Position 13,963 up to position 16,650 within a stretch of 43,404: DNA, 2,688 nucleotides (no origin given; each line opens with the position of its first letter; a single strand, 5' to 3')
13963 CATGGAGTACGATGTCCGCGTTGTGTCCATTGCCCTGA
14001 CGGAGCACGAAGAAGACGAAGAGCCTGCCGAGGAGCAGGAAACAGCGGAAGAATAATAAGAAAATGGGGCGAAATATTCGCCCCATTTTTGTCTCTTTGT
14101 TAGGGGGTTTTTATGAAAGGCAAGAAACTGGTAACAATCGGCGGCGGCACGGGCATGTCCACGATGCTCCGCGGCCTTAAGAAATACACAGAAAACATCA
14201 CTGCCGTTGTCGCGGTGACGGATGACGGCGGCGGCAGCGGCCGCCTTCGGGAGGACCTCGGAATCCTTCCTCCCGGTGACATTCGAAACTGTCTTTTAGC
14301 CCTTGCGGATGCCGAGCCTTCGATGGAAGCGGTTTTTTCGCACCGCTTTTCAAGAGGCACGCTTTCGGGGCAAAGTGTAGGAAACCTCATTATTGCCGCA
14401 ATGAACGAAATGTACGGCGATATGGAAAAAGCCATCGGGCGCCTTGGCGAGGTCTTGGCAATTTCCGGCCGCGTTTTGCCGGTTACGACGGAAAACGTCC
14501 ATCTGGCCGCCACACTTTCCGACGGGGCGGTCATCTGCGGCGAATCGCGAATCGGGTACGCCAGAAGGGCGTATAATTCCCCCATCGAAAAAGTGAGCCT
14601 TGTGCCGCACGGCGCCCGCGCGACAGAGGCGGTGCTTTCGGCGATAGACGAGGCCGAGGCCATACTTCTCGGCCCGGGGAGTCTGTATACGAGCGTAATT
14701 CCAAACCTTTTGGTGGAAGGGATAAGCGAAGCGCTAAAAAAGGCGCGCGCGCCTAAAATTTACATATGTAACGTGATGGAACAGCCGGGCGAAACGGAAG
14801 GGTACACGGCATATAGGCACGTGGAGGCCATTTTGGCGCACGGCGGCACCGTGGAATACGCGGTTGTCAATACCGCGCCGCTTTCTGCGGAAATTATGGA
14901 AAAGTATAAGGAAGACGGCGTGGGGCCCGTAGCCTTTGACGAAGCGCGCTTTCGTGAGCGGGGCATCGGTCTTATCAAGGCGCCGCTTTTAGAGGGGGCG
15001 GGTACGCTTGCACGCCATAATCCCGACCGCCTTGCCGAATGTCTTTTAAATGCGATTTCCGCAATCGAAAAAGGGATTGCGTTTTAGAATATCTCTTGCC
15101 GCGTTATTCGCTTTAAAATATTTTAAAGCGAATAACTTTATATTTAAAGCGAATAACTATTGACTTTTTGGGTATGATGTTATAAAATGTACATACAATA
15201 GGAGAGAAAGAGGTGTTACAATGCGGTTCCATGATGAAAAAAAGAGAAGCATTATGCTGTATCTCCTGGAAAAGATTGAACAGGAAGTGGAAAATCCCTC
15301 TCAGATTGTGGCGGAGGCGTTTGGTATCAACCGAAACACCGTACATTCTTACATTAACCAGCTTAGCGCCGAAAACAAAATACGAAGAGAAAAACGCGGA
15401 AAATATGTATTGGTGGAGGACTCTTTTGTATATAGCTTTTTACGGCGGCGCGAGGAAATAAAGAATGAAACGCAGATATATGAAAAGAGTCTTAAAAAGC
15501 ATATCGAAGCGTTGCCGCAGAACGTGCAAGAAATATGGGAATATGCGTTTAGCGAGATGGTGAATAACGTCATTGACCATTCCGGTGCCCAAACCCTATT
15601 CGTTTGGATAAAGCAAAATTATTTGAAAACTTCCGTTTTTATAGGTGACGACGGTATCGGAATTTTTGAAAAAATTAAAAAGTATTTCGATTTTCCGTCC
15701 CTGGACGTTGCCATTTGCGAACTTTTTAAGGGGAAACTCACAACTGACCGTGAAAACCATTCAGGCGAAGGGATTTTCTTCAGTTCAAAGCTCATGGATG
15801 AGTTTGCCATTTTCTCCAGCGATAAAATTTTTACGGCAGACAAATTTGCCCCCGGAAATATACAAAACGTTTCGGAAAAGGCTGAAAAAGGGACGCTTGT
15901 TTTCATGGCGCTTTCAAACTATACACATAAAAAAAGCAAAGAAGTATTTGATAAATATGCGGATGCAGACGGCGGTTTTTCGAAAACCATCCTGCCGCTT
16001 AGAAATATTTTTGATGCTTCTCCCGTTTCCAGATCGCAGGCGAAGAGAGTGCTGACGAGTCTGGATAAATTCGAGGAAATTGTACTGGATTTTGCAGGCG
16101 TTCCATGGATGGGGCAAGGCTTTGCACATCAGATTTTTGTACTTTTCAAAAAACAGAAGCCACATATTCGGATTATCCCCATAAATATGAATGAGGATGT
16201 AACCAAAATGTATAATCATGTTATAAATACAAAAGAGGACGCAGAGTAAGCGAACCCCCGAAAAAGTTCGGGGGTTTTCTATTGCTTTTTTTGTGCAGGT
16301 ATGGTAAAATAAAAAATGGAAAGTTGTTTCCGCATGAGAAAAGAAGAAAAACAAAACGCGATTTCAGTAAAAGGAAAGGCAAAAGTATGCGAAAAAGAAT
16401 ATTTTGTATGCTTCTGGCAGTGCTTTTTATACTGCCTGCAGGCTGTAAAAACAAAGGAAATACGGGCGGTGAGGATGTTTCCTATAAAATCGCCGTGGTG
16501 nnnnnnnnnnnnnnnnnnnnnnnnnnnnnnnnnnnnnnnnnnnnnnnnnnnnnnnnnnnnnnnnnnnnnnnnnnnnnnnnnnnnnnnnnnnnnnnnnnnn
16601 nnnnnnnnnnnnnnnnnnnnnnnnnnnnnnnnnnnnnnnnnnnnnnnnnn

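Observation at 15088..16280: Low-GC single-gene island encoding a wHTH + GHKL ATPase + STAS-like fusion, inserted beside yvcK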

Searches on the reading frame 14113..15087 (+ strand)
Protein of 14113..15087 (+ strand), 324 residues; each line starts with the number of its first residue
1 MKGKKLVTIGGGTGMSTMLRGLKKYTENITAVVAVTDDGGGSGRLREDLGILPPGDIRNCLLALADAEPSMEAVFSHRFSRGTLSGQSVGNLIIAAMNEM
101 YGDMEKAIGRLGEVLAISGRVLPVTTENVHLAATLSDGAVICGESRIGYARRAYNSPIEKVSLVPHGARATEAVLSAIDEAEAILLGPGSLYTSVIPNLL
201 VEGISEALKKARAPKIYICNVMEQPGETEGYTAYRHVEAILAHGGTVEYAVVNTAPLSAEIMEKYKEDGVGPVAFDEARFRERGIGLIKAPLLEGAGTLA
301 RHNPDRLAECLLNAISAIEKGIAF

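Call 8: search_protein_families(library=pfam, proteins=[window:14113-15084:+], max_evalue=1)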
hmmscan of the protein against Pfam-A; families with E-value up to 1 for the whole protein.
window:14113-15084:+ (324 aa): 1 family
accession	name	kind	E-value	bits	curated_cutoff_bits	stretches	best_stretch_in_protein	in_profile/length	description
PF01933.23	CofD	-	2.3e-107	359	30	1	7-292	2-289/290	2-phospho-L-lactate transferase CofD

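Call 28: find_related_loci(query=window:14113-15084:+, collection=genome_contigs, flank=6000)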
Query window:14113-15084:+ (324 aa) in genome_contigs; peptide patterns used: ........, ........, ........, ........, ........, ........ (x = any residue, [..] = any of these).
462 stretches matched a pattern; 15 encode a relative of the query (tblastn E <= 1e-3); 15 distinct loci.
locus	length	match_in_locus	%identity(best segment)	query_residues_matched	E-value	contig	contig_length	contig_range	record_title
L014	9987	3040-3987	53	3-315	2e-106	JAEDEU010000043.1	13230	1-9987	MAG: Clostridiaceae bacterium isolate MAG066 NODE_3842_length_13230_cov_70.040531, whole genome shotgun sequence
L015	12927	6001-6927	52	5-311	2e-105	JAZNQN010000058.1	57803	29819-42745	MAG: Clostridia bacterium isolate T1900044825_TS20190291.MAGScoT_cleanbin_000007 SGB_2862_k141_735165, whole genome shot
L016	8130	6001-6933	51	3-316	2e-103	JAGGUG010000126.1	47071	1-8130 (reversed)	MAG: Candidatus Omnitrophota bacterium isolate AUK068 PB_MBMC_022_c_000000000045, whole genome shotgun sequence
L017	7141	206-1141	51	4-312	8e-103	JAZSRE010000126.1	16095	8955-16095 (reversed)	MAG: Clostridia bacterium isolate T1900044539_TS20190005.MAGScoT_cleanbin_000037 SGB_45_k141_1616103, whole genome shotg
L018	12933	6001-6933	51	2-312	4e-102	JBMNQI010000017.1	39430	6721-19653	MAG: Oscillospiraceae bacterium isolate SBF912SR1HQ0028 scaffold_2785_c1, whole genome shotgun sequence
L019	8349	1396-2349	50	5-320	6e-101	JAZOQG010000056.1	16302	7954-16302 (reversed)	MAG: Clostridia bacterium isolate T1900045569_YK20190263.MAGScoT_cleanbin_000010 SGB_7961_k141_6171054, whole genome sho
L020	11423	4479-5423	50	5-311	1e-99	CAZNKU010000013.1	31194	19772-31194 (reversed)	MAG TPA_asm: uncultured Clostridiaceae bacterium isolate SRP315200_co1_88 genome assembly, contig: NODE_2074_length_3119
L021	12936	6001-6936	48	4-312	6e-97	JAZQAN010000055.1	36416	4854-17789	MAG: Clostridia bacterium isolate T1900044642_TS20190108.MAGScoT_cleanbin_000091 SGB_1291_k141_455976, whole genome shot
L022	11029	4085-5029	48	3-315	1e-95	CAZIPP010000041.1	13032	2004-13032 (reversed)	MAG TPA_asm: uncultured Oscillospiraceae bacterium isolate SRP315200_co1_639 genome assembly, contig: NODE_10154_length_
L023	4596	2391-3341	48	4-315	6e-93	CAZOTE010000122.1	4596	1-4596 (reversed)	MAG TPA_asm: uncultured Eubacteriaceae bacterium isolate SRP241341_co1_164 genome assembly, contig: NODE_16257_length_45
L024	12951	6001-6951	48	4-315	2e-92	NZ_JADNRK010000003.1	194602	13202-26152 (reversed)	Alkalibacter mobilis strain M17 DMB NODE_3_length_194602_cov_78.893868, whole genome shotgun sequence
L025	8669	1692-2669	46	4-324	3e-91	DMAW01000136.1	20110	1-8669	MAG TPA_asm: Eubacteriaceae bacterium isolate UBA12179 contig_377, whole genome shotgun sequence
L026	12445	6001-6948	50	2-319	1e-98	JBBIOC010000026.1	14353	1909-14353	MAG: Candidatus Omnitrophota bacterium isolate RVF170221_bin_270 NODE_504_length_14353_cov_4.038187, whole genome shotgu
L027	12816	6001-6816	47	5-273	5e-77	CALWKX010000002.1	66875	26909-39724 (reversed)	MAG: uncultured Lachnospiraceae bacterium isolate E07__bin56 genome assembly, contig: E07__k127_743912, whole genome sho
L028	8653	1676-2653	38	2-311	4e-65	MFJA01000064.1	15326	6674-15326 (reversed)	MAG: Candidatus Gottesmanbacteria bacterium RBG_16_37_8 RBG_16_scaffold_6103, whole genome shotgun sequence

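Call 30: find_encoding_contigs(protein=window:14113-15087:+, flank=5000, max_places=8)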
Protein window:14113-15087:+ (324 aa): no gene with exactly this product is on record in the collection.

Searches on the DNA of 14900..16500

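Call 86: search_rna_families(source=window, start=14900, end=16500, threshold=evalue, max_evalue=1)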
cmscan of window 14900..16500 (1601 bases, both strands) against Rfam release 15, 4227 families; matches with E-value up to 1: 2.
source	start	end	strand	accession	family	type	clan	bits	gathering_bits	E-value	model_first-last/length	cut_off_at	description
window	15100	15160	-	RF03653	mir-971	Gene; miRNA;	-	22.7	53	0.12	1-77/77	no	mir-971 microRNA precursor family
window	15236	15322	+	RF04178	BTnc005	Gene; sRNA;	-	17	174.8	0.51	1-205/205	no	Bacteroides sRNA BTnc005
